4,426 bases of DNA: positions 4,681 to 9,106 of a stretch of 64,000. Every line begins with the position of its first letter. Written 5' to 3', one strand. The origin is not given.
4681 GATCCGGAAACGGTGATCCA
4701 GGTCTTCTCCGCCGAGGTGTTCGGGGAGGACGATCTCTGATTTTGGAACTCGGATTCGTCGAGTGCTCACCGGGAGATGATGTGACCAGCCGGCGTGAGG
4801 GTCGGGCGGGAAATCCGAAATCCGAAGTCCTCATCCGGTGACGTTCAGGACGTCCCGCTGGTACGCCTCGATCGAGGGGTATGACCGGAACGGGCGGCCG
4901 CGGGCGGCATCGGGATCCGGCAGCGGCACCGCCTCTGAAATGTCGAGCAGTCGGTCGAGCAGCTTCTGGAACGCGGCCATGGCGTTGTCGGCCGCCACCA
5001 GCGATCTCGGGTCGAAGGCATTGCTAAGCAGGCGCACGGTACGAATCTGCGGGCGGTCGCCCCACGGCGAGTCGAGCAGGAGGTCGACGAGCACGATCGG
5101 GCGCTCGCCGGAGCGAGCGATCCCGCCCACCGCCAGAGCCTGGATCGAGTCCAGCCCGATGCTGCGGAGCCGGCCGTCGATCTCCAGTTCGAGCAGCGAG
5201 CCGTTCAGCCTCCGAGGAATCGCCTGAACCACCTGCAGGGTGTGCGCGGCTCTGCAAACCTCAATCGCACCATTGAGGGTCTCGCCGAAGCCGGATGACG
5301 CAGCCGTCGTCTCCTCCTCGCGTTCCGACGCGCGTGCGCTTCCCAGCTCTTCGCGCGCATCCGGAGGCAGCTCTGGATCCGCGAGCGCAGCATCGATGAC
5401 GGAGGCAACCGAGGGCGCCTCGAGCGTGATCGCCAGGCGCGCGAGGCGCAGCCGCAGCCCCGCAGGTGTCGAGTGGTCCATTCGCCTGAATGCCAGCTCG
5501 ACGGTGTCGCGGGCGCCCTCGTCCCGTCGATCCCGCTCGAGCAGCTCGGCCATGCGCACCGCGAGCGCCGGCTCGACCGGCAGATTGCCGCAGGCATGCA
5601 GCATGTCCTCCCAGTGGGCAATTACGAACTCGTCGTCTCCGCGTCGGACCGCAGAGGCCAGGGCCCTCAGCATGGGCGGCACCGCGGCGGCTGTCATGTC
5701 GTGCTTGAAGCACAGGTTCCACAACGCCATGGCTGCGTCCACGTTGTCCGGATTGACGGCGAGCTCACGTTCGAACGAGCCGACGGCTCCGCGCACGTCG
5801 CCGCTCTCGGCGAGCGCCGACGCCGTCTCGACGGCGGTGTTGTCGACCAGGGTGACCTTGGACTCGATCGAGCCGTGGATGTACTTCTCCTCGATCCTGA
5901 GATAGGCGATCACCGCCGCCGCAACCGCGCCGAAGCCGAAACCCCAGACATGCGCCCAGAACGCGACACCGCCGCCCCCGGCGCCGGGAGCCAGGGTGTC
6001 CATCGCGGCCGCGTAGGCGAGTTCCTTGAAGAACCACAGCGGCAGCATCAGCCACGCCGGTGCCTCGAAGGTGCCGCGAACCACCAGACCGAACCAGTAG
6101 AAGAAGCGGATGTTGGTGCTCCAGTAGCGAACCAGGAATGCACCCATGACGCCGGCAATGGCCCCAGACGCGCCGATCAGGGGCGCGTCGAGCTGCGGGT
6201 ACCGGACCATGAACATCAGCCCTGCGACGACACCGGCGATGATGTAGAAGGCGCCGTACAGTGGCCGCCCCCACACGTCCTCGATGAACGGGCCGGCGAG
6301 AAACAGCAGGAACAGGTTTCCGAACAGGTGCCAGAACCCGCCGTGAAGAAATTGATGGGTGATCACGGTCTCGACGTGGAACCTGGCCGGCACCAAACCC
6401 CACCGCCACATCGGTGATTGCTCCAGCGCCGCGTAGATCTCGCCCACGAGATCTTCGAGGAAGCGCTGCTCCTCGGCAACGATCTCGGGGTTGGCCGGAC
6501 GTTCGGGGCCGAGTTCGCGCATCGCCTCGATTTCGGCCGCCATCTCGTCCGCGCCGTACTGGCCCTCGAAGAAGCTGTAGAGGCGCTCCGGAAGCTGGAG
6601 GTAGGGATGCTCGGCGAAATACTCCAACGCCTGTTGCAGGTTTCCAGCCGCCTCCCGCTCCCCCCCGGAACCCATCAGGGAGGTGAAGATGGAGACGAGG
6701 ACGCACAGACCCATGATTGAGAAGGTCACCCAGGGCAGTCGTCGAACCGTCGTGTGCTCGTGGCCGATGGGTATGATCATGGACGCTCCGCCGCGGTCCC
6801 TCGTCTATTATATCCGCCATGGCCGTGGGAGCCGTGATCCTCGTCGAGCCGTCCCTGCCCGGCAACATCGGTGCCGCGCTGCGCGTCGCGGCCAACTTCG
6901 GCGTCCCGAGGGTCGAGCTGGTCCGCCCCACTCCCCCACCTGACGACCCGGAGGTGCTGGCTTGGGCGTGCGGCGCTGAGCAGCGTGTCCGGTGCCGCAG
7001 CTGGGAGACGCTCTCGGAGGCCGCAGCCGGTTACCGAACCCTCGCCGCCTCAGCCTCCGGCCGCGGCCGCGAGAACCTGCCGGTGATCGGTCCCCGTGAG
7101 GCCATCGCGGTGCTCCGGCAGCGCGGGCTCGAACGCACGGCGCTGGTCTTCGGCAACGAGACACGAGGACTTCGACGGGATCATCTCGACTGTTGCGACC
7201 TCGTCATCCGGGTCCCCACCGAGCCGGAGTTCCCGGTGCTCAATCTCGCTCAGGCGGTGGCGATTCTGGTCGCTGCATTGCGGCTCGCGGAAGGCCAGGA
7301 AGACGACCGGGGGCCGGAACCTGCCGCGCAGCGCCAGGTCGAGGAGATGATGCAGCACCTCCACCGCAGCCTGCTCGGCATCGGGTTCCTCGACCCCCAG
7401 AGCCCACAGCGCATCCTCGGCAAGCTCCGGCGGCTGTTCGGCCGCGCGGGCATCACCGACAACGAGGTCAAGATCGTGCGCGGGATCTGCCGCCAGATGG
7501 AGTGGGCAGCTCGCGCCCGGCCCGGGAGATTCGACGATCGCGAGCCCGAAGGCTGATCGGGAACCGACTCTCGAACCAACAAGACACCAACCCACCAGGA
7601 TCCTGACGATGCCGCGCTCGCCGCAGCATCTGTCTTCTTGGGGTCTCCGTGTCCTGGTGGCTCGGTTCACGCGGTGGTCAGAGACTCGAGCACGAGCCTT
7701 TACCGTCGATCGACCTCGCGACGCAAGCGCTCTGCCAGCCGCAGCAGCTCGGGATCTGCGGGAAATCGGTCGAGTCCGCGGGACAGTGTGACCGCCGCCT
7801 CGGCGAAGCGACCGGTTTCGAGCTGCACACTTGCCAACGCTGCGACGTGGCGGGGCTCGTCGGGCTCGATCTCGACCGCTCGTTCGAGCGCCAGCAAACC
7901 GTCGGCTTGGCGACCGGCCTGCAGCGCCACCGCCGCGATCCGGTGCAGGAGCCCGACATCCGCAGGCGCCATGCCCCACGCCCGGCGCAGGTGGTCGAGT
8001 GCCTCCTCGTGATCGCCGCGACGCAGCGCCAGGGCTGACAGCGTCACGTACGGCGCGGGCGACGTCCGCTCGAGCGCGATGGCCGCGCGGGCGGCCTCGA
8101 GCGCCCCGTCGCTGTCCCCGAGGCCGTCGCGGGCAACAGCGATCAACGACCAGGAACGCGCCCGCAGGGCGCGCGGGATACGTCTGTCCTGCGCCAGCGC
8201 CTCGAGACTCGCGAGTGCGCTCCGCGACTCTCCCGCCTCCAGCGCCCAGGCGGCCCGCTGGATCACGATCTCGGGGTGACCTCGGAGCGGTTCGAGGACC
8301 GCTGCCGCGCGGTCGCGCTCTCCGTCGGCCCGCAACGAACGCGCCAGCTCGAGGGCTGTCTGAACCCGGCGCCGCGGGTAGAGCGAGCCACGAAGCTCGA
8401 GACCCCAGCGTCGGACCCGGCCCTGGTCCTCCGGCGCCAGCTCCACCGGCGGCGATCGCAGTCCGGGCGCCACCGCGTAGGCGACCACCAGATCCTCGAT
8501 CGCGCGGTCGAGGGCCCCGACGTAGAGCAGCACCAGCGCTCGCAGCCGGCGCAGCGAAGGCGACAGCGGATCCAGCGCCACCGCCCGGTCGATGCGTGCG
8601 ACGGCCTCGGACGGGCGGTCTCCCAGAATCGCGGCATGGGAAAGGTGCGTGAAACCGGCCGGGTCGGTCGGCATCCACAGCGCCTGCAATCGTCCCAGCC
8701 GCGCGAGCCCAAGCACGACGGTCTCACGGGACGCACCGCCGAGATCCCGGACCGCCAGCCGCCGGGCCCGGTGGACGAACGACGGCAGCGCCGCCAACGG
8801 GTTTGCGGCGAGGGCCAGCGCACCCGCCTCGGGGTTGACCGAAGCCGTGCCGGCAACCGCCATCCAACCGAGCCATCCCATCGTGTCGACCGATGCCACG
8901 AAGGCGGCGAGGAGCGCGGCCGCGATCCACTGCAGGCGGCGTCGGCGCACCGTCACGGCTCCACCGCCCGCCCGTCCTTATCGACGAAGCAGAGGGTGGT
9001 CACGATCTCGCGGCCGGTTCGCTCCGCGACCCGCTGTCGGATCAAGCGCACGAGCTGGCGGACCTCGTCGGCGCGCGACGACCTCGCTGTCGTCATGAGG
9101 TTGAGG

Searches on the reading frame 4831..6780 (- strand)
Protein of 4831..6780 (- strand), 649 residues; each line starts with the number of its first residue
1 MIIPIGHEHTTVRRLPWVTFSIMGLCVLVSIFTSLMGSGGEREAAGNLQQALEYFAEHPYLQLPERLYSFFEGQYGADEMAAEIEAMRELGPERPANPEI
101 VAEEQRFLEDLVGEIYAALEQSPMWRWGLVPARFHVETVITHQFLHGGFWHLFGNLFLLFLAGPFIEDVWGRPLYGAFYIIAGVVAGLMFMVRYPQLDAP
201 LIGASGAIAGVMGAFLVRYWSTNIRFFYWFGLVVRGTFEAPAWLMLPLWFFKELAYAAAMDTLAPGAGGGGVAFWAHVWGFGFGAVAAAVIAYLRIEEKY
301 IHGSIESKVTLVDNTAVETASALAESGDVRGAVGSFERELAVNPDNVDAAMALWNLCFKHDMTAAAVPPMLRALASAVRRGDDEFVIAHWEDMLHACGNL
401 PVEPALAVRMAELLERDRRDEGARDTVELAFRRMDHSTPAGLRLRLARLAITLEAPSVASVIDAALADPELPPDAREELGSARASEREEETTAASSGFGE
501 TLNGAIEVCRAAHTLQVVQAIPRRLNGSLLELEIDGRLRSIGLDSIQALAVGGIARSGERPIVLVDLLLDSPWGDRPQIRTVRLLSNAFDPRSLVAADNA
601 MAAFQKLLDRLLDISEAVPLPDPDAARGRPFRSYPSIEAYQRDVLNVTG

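Call 82: search_protein_families(library=pfam, proteins=[window:4831-6780:-], max_evalue=0.001)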
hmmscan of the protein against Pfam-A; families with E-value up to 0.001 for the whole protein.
window:4831-6780:- (649 aa): 2 families
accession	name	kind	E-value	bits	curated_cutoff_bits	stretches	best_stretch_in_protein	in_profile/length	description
PF01694.28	Rhomboid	-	8.2e-22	78.4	22.6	1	136-292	4-141/143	Rhomboid domain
PF08551.15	DUF1751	-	7e-06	27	22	1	136-192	8-64/99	Eukaryotic integral membrane protein (DUF1751)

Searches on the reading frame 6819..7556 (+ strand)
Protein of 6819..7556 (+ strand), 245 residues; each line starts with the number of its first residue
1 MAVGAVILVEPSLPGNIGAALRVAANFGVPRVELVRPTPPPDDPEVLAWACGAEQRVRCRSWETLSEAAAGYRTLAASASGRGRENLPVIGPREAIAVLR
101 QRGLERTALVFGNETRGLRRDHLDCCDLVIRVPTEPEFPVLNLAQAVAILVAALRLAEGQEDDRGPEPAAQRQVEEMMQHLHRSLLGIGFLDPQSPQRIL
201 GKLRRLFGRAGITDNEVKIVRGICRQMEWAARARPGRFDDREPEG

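Call 82: search_protein_families(library=pfam, proteins=[window:6819-7556:+], max_evalue=0.001)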
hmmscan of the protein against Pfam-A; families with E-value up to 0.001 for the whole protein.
window:6819-7556:+ (245 aa): 1 family
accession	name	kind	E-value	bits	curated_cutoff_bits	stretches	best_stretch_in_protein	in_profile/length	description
PF00588.24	SpoU_methylase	-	2e-26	93.2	29.7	1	6-151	4-141/142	SpoU rRNA Methylase family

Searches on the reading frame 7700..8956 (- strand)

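Call 6: search_protein_families(library=pfam, proteins=[window:7700-8956:-])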
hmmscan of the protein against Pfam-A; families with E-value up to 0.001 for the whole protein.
window:7700-8956:- (418 aa): 13 families
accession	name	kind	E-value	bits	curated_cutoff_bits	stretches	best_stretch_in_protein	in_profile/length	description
PF14559.12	TPR_19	-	1.6e-13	51.2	25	2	344-410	1-67/68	Tetratricopeptide repeat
PF07719.23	TPR_2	-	2.7e-13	49.3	27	0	303-326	4-27/34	Tetratricopeptide repeat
PF13428.12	TPR_14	-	4.7e-13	48.9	23.5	0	372-407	5-40/44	Tetratricopeptide repeat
PF13431.12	TPR_17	-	9.2e-09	35.4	24.4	0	357-387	2-32/34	Tetratricopeptide repeat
PF00515.34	TPR_1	-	3.8e-08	33.3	27.8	0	266-297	1-32/34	Tetratricopeptide repeat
PF13432.12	TPR_16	-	2.2e-07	31.6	32.7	0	343-402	6-65/65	Tetratricopeptide repeat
PF13371.12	TPR_9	-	2.4e-07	31.1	35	1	113-164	9-60/73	Tetratricopeptide repeat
PF13181.12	TPR_8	-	9e-07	29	25.7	0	266-297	1-32/34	Tetratricopeptide repeat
PF23914.1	TPR_CcmH_CycH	-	1.3e-05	25.5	42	0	305-401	55-154/158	Cytochrome c-type biogenesis protein H TPR domain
PF12895.13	ANAPC3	-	1.6e-05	25.6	27.2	0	284-359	7-81/82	Anaphase-promoting complex, cyclosome, subunit 3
PF13174.12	TPR_6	-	4.8e-05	24.2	26.3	0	202-222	4-24/33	Tetratricopeptide repeat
PF13414.12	TPR_11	-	5.1e-05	23.3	26.8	0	313-327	7-21/42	TPR repeat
PF07721.20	TPR_4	-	0.00086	20.1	27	0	302-325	3-26/26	Tetratricopeptide repeat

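Call 39: search_protein_families(library=ncbifam, proteins=[window:7700-8956:-], max_evalue=0.001)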
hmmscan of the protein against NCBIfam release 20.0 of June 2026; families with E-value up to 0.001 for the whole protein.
window:7700-8956:- (418 aa): 10 families
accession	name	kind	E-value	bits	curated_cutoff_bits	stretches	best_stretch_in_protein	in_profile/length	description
NF040959.1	MamA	equivalog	1.4e-15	57.3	200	1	197-328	70-201/204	magnetosome protein MamA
TIGR02917.1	PEP_TPR_lipo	equivalog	1e-13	50.1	312.2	0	357-408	318-369/899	XrtA/PEP-CTERM system TPR-repeat protein PrsT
TIGR02521.1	type_IV_pilW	equivalog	1.8e-10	40.8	154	1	230-416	33-217/234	type IV pilus biogenesis/stability protein PilW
TIGR02552.1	LcrH_SycD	equivalog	2.1e-08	33.9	104.8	0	267-333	53-119/136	SycD/LcrH family type III secretion system chaperone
NF008520.0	PRK11447.1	equivalog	1.6e-06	26.2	858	0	192-255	567-630/1157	cellulose synthase complex outer membrane protein BcsC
NF052415.1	T3SS_chap_SctY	equivalog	1.7e-06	28.5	70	1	333-405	5-80/106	type III secretion apparatus assembly chaperone SctY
TIGR03939.1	PGA_TPR_OMP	equivalog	1.7e-06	26.5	366.65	1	311-412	406-507/800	poly-beta-1,6 N-acetyl-D-glucosamine export porin PgaA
NF007302.0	PRK09782.1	equivalog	1.1e-05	23.6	1223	1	296-406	575-684/990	phage receptor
NF008757.0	PRK11788.1-5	equivalog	0.00038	19.7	363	0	281-400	195-314/388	lipopolysaccharide assembly protein LapB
NF011721.1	PRK15174.1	equivalog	0.00075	17.8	1200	0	271-391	222-341/656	Vi polysaccharide transport protein VexE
